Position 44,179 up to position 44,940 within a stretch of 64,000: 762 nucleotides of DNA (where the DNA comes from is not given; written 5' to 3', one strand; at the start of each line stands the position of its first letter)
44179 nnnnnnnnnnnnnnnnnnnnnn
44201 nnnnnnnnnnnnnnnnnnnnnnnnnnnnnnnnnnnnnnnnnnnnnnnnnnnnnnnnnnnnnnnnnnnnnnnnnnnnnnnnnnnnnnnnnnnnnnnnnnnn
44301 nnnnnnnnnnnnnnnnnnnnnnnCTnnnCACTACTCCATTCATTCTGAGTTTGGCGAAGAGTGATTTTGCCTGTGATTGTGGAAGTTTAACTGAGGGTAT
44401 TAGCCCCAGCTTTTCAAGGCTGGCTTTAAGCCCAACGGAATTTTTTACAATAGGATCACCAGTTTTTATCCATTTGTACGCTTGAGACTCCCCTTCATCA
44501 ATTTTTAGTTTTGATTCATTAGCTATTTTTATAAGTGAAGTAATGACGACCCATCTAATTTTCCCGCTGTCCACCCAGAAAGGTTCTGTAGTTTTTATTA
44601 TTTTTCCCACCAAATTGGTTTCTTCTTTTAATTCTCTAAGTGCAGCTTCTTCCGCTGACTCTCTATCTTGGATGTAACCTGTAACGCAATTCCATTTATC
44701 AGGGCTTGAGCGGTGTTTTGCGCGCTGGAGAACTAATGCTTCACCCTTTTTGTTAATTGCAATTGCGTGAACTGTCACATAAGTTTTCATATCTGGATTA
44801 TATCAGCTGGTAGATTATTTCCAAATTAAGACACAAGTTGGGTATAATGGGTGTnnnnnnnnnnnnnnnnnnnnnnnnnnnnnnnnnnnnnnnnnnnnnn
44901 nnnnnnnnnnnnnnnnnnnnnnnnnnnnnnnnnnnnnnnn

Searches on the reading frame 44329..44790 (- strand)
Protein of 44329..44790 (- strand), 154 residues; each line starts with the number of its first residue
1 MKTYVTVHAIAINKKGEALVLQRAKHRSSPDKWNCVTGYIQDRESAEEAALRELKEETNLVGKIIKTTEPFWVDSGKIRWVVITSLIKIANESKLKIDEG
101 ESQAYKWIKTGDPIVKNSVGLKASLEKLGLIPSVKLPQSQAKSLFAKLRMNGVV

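Call 35: search_protein_families(library=pfam, proteins=[window:44329-44790:-], max_evalue=0.01)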
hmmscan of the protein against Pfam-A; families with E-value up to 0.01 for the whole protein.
window:44329-44790:- (154 aa): 1 family
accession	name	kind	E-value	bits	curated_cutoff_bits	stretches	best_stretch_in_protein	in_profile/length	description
PF00293.34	NUDIX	-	7.6e-16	58.8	21.1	1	5-110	4-115/134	NUDIX domain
